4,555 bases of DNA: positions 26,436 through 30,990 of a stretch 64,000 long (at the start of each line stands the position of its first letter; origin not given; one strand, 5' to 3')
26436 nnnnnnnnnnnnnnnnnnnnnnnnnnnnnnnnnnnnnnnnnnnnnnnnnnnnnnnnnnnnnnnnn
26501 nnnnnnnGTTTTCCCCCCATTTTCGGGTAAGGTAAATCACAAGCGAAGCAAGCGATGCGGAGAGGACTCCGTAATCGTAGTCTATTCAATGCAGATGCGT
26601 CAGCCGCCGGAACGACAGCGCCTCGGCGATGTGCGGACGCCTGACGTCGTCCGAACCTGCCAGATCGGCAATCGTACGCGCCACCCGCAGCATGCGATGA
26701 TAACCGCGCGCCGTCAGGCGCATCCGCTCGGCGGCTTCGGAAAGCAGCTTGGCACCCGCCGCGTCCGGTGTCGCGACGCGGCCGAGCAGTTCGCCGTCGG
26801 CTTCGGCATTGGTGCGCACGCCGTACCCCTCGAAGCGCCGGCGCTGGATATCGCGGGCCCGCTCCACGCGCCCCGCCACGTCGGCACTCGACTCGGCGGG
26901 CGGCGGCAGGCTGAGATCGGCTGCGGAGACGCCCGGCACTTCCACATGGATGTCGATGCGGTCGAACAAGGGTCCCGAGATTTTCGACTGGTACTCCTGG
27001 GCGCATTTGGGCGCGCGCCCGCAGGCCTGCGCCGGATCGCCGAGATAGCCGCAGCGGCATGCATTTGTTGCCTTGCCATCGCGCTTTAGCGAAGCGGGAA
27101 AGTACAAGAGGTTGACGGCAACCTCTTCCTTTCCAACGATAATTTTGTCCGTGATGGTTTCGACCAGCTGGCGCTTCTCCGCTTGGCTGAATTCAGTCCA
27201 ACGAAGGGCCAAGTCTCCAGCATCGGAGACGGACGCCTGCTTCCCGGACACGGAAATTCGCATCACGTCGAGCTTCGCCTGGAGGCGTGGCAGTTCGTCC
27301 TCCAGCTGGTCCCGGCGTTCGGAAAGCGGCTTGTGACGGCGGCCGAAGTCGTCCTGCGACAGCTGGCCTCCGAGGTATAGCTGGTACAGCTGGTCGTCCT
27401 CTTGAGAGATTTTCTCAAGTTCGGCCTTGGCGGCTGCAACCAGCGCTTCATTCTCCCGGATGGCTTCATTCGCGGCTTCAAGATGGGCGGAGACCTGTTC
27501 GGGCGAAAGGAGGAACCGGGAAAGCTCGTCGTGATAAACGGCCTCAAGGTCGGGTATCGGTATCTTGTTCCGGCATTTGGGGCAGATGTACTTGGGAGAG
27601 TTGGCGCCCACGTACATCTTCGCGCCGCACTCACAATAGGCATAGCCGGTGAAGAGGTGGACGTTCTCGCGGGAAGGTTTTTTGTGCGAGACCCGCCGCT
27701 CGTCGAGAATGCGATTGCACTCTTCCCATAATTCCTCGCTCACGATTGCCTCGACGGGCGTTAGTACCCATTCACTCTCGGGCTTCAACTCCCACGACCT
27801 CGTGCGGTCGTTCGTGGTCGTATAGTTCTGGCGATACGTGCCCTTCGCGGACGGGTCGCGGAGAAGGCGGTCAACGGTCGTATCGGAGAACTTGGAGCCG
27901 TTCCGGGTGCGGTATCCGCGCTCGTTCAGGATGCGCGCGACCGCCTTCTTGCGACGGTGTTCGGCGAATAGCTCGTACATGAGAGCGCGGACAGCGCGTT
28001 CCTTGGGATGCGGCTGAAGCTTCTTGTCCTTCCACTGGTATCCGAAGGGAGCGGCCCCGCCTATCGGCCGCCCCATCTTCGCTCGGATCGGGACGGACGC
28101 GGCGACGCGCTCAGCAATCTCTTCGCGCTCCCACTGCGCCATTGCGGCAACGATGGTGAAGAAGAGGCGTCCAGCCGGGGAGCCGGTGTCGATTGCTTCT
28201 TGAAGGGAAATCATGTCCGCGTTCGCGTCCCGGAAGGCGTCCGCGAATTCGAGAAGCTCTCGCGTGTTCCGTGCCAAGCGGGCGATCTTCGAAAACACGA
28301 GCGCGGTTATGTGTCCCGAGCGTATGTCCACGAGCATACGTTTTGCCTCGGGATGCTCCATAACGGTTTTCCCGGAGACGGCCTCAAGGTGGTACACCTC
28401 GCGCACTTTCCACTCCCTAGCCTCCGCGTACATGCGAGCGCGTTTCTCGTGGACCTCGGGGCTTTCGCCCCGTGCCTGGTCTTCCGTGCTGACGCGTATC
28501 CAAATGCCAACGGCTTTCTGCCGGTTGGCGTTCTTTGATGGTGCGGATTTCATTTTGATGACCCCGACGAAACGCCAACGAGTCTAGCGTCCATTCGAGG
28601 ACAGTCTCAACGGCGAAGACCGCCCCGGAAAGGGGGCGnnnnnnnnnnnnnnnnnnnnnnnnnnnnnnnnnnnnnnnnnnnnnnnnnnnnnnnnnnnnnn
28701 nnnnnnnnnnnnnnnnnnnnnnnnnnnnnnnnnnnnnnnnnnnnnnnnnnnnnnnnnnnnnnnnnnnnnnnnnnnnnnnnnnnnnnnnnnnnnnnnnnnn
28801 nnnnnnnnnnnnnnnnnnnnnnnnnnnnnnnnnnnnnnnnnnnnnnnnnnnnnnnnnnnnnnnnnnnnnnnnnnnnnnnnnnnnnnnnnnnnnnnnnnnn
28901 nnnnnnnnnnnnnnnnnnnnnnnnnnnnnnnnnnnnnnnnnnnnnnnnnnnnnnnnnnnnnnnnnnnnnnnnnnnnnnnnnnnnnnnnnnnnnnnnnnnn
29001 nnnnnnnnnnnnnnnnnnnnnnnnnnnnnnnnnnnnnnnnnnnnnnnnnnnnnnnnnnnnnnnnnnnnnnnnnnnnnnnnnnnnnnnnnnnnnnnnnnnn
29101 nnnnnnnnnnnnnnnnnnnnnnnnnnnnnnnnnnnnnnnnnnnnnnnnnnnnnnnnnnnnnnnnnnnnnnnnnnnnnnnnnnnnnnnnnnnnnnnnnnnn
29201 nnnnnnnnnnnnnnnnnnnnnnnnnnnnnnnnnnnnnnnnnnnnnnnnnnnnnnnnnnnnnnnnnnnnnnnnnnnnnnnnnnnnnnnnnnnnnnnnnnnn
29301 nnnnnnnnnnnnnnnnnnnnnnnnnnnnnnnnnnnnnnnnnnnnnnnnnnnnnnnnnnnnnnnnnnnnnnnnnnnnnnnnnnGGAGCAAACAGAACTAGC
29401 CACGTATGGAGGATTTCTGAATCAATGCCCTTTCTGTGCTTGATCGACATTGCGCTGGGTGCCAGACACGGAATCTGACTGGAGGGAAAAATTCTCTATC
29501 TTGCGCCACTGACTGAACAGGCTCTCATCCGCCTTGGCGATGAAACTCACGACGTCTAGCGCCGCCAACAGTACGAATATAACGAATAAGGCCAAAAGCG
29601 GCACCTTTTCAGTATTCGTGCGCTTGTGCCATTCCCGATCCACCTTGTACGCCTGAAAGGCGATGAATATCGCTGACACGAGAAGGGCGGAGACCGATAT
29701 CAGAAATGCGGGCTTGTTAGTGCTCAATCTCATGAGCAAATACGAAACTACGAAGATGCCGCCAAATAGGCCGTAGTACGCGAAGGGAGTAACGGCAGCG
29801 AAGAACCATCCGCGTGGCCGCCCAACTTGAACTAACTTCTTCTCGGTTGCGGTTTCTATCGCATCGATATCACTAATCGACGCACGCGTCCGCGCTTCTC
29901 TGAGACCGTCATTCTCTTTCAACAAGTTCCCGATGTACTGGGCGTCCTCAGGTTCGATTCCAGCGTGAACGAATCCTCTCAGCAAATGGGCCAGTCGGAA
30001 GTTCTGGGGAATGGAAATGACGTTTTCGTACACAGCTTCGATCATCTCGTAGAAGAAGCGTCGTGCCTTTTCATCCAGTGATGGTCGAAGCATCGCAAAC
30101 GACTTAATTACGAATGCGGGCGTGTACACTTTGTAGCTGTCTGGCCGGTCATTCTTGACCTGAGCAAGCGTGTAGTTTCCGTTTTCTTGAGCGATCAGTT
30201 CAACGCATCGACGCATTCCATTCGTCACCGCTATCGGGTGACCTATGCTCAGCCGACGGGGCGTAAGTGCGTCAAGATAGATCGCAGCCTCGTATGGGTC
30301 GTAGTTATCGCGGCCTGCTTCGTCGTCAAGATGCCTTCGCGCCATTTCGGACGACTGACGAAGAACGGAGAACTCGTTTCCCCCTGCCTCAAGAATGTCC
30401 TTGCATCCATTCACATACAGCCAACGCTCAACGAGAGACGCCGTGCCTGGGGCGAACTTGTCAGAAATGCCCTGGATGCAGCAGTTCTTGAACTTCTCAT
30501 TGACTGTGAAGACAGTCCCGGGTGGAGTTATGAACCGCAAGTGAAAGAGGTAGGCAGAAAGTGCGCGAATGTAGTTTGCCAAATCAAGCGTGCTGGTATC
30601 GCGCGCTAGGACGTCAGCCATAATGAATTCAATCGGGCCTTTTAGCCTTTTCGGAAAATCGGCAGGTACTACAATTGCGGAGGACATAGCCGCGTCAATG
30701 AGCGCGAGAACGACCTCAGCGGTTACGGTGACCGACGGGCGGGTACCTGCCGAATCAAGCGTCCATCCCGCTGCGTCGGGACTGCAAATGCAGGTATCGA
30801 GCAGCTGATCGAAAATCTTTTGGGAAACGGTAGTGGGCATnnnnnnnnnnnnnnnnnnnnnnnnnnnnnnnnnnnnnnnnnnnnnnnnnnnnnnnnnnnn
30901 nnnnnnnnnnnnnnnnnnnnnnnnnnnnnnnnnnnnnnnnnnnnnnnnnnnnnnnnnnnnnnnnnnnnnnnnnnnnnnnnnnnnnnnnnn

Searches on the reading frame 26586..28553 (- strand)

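Call 42: search_protein_families(library=pfam, proteins=[window:26586-28553:-], max_evalue=0.01)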
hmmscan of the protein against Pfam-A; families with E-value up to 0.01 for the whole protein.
window:26586-28553:- (655 aa): 4 families
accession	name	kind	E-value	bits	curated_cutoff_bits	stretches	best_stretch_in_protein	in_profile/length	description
PF00239.26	Resolvase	-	4.8e-30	105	23.3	1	17-162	3-144/145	Resolvase, N terminal domain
PF13335.12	Mg_chelatase_C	-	1.4e-29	103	26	1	554-649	2-94/94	Magnesium chelatase, subunit ChlI C-terminal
PF07508.19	Recombinase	-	6.1e-20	71.8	21.1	1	184-286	2-102/102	Recombinase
PF01078.27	Mg_chelatase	-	4.2e-14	52.9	20.3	1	484-545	145-205/207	Magnesium chelatase, subunit ChlI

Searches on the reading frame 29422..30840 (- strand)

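Call 42: search_protein_families(library=pfam, proteins=[window:29422-30840:-], max_evalue=0.01)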
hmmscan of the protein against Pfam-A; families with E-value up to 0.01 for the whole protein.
window:29422-30840:- (472 aa): 1 family
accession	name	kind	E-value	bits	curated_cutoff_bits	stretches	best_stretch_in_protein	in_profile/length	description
PF01988.24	VIT1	-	0.0094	16.2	28.1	0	284-404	83-191/214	VIT family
